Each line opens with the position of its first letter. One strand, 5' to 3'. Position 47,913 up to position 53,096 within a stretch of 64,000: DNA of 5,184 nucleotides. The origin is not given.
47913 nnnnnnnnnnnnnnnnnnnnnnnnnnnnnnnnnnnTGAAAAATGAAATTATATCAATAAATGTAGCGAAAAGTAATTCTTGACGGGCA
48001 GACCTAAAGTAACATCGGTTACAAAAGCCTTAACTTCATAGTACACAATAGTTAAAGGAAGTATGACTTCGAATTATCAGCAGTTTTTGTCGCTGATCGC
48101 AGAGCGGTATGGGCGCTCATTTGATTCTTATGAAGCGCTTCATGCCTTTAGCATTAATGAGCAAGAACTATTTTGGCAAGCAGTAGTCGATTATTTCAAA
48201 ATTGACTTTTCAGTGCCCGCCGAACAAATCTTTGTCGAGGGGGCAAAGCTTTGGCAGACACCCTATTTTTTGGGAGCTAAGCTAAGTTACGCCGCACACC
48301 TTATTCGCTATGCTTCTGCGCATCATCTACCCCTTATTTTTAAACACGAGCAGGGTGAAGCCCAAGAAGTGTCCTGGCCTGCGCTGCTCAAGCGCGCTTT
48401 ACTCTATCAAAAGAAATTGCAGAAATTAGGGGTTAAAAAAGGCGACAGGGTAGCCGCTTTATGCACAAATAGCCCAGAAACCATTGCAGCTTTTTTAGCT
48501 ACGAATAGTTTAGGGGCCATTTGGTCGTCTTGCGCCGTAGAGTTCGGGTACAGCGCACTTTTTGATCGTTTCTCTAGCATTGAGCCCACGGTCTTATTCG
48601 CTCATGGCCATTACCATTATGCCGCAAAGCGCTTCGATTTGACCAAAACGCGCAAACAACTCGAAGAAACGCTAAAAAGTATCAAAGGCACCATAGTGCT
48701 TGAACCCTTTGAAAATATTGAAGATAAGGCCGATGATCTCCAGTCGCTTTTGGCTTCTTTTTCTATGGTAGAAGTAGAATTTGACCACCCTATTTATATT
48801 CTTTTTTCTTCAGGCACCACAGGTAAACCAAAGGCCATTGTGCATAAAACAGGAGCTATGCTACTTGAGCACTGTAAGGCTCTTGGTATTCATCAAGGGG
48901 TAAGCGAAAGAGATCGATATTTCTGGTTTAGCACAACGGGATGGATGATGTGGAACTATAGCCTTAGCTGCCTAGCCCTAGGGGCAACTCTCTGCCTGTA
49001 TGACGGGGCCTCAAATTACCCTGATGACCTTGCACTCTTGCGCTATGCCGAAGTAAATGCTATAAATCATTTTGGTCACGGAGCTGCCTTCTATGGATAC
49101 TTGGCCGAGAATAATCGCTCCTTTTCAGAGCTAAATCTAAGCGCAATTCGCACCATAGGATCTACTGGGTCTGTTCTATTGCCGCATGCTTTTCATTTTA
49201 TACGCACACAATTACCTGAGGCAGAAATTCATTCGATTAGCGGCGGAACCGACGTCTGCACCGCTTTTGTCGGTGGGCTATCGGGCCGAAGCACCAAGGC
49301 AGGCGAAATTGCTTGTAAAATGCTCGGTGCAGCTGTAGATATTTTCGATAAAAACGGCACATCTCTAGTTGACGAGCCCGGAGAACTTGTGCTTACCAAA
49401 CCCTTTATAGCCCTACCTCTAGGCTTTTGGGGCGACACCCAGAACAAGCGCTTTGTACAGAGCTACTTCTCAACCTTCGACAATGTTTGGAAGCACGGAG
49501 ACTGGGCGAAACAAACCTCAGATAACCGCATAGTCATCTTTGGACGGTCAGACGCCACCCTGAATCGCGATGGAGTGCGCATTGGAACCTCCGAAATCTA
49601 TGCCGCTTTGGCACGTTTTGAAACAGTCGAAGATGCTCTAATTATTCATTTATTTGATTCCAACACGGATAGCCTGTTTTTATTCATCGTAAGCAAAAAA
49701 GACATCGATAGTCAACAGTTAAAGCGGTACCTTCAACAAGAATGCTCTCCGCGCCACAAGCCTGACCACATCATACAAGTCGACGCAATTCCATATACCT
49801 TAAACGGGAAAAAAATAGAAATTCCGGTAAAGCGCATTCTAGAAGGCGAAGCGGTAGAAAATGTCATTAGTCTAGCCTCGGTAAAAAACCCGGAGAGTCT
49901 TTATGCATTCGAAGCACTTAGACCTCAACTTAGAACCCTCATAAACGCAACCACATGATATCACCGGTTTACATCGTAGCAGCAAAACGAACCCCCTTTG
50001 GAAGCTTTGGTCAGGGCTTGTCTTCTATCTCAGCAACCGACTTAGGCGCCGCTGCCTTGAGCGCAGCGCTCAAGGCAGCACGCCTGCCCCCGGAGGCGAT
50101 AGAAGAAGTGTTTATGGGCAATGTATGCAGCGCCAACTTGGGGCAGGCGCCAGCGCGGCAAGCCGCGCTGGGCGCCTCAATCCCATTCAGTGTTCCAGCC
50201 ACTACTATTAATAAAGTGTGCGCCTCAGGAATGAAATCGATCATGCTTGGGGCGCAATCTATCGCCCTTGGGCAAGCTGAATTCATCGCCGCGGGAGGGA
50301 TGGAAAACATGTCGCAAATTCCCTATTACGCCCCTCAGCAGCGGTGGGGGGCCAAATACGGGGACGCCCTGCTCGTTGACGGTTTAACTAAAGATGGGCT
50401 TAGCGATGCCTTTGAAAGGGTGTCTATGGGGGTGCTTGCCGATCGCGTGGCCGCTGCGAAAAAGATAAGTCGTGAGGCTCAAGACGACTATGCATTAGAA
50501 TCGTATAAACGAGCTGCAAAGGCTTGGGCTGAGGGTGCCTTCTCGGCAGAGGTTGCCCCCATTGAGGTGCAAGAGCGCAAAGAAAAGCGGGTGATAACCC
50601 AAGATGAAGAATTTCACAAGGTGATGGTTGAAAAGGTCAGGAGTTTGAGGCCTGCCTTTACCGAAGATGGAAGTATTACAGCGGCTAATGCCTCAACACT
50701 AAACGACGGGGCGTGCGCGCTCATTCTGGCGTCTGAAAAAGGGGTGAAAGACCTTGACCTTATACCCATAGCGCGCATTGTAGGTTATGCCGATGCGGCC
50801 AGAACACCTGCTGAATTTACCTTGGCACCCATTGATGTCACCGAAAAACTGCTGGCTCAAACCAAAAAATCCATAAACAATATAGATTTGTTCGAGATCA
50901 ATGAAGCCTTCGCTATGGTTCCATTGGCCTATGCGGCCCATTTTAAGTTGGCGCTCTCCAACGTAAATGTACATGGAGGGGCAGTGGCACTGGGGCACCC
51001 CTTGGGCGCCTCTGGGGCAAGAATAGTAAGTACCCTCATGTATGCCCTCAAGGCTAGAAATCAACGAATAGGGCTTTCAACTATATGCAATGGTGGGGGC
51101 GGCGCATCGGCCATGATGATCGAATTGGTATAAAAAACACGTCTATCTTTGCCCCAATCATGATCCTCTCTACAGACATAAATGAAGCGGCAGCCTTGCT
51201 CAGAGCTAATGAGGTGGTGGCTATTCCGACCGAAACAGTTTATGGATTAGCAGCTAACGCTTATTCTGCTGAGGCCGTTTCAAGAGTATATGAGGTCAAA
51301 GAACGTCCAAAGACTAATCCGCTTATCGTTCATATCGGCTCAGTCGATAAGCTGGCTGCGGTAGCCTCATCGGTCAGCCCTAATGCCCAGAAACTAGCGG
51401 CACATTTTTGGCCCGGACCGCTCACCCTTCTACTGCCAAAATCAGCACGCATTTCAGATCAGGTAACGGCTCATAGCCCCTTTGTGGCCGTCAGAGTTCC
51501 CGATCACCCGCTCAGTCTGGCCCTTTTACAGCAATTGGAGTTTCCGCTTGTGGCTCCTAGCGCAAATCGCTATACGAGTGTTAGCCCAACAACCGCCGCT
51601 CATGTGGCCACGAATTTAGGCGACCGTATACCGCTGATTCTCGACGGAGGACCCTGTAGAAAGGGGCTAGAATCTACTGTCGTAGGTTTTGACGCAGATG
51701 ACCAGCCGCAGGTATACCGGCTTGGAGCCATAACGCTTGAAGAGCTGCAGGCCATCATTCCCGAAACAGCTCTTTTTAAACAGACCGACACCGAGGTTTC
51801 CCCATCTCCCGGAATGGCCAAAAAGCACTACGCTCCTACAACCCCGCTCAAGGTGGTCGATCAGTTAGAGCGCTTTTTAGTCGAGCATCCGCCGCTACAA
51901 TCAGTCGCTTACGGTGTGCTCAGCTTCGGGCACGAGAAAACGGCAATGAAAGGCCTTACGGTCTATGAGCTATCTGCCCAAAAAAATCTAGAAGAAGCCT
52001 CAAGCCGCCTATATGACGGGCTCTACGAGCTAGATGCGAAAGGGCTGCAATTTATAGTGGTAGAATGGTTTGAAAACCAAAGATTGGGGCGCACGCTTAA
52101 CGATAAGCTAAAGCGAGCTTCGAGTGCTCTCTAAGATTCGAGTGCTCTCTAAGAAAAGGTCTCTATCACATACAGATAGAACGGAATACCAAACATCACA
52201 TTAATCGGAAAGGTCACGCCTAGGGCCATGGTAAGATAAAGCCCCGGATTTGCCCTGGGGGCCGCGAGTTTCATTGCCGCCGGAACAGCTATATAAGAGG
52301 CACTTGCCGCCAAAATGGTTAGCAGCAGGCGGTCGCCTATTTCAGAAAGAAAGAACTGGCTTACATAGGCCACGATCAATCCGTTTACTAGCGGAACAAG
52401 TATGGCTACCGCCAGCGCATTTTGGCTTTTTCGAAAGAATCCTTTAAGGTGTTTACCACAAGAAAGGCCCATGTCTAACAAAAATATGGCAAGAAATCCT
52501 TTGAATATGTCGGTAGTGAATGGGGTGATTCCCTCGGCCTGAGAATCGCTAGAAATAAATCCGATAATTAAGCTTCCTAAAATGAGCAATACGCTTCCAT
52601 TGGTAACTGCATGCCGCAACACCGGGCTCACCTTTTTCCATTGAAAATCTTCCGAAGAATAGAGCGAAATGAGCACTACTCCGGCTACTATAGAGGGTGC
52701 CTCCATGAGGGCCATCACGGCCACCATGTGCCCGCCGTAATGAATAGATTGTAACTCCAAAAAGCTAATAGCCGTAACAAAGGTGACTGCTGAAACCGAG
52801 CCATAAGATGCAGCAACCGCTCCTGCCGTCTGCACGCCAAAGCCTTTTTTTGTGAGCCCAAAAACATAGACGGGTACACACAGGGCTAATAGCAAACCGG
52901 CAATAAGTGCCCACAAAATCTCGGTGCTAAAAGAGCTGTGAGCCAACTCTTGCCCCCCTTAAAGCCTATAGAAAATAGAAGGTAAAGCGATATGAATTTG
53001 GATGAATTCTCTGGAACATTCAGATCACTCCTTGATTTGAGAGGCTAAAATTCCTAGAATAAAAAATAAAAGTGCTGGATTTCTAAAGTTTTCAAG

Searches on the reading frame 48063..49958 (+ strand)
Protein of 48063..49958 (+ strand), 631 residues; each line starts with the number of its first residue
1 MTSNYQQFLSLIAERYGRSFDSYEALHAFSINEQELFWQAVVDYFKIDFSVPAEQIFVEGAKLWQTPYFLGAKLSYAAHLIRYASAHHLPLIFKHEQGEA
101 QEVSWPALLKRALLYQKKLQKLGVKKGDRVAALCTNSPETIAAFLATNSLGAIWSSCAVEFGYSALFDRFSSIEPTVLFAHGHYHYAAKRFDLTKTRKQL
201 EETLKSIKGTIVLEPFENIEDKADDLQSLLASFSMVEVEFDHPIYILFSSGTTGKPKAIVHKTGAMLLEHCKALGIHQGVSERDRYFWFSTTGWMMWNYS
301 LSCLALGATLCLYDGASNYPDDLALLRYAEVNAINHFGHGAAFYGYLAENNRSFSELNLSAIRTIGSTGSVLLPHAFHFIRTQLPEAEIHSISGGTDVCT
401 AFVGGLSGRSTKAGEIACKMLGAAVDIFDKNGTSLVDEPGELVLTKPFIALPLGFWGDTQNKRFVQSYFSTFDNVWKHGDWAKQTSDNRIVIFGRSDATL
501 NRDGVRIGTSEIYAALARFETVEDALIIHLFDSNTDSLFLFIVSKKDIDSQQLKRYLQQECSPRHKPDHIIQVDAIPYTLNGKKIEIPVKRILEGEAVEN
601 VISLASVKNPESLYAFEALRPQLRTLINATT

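Call 73: search_protein_families(library=pfam, proteins=[window:48063-49958:+], max_evalue=0.00001)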
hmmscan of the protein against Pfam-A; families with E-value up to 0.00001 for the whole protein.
window:48063-49958:+ (631 aa): 1 family
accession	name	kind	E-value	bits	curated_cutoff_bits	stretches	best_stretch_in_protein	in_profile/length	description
PF00501.34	AMP-binding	-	6.8e-42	144.1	29.9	1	98-450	17-380/384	AMP-binding enzyme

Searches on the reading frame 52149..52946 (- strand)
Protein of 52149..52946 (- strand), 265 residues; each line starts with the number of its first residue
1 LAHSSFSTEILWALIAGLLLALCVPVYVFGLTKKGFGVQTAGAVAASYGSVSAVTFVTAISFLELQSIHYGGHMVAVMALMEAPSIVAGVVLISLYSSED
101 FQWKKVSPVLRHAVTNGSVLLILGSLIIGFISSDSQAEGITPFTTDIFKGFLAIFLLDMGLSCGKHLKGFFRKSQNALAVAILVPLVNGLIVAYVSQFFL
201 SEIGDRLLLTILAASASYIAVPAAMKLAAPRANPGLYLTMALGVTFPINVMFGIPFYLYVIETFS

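Call 73: search_protein_families(library=pfam, proteins=[window:52149-52946:-], max_evalue=0.00001)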
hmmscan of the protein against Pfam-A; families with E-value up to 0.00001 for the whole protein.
window:52149-52946:- (265 aa): 1 family
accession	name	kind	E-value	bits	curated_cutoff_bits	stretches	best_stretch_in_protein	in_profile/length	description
PF05982.17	Sbt_1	-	1.5e-84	284.4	27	1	2-261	46-307/308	Na+-dependent bicarbonate transporter superfamily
